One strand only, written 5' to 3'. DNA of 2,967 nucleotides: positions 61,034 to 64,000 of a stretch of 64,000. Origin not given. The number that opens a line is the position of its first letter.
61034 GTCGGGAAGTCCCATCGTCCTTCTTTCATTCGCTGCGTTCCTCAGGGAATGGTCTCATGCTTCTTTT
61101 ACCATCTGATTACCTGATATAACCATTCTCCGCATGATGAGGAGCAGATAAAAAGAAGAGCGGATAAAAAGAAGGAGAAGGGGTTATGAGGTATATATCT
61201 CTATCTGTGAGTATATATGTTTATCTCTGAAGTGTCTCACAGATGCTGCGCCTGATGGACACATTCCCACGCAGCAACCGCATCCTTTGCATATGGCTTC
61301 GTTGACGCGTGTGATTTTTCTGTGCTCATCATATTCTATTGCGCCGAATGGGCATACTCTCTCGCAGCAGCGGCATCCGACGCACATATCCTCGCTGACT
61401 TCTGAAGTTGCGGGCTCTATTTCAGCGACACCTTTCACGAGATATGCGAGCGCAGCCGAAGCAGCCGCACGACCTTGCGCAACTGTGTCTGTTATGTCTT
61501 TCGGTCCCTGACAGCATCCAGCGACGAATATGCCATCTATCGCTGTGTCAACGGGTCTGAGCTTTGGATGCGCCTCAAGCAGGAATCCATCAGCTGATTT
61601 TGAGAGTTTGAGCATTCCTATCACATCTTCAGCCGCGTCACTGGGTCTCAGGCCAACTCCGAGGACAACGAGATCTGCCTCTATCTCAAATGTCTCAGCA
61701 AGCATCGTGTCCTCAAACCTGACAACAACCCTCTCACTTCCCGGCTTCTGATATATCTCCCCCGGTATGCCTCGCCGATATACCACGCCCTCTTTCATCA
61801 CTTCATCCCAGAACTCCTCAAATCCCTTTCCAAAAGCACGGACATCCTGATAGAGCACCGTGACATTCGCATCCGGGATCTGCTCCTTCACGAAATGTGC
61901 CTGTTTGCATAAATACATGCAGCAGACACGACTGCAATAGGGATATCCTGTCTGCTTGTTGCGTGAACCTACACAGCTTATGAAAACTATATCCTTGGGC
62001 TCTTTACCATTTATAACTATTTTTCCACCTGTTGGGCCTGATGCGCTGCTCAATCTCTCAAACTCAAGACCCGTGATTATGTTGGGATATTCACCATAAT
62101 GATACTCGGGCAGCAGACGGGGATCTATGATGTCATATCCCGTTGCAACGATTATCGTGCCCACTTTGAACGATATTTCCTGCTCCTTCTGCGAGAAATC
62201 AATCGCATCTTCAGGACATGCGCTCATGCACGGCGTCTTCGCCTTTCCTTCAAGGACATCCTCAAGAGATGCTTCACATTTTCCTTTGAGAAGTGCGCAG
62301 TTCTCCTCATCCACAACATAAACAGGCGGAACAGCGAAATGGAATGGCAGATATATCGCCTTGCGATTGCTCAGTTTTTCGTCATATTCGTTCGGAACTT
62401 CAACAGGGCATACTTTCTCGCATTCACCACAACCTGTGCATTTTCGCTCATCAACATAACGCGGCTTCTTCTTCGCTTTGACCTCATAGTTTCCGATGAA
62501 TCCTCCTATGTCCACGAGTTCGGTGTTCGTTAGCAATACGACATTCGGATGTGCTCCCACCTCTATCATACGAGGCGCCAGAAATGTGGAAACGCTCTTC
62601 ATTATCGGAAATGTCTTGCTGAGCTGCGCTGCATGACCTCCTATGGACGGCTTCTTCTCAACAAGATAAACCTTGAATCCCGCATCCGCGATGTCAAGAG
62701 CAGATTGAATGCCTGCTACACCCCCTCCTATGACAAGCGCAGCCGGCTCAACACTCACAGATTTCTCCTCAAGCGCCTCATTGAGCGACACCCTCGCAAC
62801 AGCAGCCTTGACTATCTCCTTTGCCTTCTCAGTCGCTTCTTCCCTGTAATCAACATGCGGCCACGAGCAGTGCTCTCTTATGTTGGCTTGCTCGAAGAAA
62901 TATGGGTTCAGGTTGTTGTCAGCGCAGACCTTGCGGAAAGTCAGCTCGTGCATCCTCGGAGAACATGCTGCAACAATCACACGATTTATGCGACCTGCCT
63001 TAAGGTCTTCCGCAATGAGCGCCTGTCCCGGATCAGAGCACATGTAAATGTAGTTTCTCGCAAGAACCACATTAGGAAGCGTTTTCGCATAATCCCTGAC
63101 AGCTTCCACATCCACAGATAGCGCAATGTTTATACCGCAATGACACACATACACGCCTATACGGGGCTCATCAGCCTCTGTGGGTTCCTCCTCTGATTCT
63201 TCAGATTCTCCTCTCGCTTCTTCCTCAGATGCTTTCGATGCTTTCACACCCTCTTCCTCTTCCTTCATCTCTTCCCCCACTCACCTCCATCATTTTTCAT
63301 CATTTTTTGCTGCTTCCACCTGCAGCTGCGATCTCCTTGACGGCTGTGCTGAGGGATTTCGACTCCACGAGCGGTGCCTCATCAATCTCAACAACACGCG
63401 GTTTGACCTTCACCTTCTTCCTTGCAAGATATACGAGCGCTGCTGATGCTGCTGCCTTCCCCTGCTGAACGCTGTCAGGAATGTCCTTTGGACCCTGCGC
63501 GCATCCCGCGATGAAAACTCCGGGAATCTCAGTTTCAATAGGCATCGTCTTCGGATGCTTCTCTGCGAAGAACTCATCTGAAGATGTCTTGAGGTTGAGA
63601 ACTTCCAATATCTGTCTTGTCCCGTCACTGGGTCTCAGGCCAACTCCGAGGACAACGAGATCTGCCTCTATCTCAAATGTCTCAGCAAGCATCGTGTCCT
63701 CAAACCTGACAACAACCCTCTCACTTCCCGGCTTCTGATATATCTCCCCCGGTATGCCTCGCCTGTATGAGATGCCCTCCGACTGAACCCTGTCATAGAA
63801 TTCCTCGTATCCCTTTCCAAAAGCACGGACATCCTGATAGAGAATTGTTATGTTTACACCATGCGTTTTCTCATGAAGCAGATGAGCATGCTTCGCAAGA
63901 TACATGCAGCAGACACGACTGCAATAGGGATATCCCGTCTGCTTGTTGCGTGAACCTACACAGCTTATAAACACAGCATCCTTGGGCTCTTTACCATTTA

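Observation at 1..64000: Pervasive head-to-tail micro-duplications (8-24-nt units) across the window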

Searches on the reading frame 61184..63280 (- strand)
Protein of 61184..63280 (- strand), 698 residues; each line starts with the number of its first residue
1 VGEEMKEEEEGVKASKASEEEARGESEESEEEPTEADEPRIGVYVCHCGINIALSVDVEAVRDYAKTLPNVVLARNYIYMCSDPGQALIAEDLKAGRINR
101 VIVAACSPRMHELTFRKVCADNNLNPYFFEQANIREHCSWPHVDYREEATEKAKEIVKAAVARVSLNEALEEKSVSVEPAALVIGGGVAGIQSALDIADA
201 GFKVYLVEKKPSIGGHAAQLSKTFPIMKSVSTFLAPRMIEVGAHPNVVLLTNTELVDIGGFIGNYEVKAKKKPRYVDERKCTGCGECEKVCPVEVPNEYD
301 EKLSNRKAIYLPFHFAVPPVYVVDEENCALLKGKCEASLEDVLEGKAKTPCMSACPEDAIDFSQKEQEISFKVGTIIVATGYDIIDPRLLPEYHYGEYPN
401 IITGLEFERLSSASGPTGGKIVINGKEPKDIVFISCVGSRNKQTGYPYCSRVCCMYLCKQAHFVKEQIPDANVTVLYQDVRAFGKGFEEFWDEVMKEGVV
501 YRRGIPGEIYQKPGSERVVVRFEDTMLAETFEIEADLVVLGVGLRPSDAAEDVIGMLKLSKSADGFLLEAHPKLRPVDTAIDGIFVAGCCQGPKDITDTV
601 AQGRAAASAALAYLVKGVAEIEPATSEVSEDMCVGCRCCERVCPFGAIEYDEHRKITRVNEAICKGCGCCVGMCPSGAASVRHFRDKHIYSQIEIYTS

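Call 8: search_protein_families(library=pfam, proteins=[window:61184-63280:-])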
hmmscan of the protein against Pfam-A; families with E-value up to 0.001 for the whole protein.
window:61184-63280:- (698 aa): 17 families
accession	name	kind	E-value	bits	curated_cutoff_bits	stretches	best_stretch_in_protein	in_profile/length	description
PF00037.32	Fer4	-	1.1e-16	60.3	21.1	2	275-295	2-22/24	4Fe-4S binding domain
PF12838.12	Fer4_7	-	1.8e-14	54.4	27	2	633-678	2-52/52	4Fe-4S dicluster domain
PF07992.20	Pyr_redox_2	-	1.9e-11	44.4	26.1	1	182-257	4-77/291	Pyridine nucleotide-disulphide oxidoreductase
PF12837.12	Fer4_6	-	8.3e-09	35.4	25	2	276-295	4-23/24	4Fe-4S binding domain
PF13187.11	Fer4_9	-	9e-09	35.7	27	2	632-678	1-51/52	4Fe-4S dicluster domain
PF14697.11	Fer4_21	-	2e-08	34.6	35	2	627-676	2-53/59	4Fe-4S dicluster domain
PF13237.11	Fer4_10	-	2.3e-08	34.3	25.5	2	275-301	3-31/53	4Fe-4S dicluster domain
PF25160.1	LdpA_Fe-S-bd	-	9.3e-08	32.2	27.6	0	276-294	23-41/49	LdpA Fe-S cluster-binding domain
PF12831.13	FAD_oxidored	-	3.1e-07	30.5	27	1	182-218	3-39/416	FAD dependent oxidoreductase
PF00890.30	FAD_binding_2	-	1.1e-06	28.6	20.4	1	182-218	3-39/414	FAD binding domain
PF01266.30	DAO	-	1.4e-05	25.2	27.9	1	182-217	3-38/353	FAD dependent oxidoreductase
PF13450.12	NAD_binding_8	-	1.7e-05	25.5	21.9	1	183-219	1-37/68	NAD(P)-binding Rossmann-like domain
PF13183.11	Fer4_8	-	3.6e-05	24.6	27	0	280-295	53-68/68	4Fe-4S dicluster domain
PF12797.12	Fer4_2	-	5.6e-05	23.3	24.5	1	274-293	3-22/22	4Fe-4S binding domain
PF13484.11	Fer4_16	-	0.00015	22.9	30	0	277-293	49-65/66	4Fe-4S double cluster binding domain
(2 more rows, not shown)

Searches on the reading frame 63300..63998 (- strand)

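Call 75: search_protein_families(library=pfam, proteins=[window:63300-63998:-], max_evalue=0.00001)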
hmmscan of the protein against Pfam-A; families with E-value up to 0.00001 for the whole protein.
window:63300-63998:- (232 aa): 1 family
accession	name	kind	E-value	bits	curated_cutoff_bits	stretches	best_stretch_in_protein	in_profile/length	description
PF07992.20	Pyr_redox_2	-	6.1e-06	26.3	26.1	0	47-180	165-291/291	Pyridine nucleotide-disulphide oxidoreductase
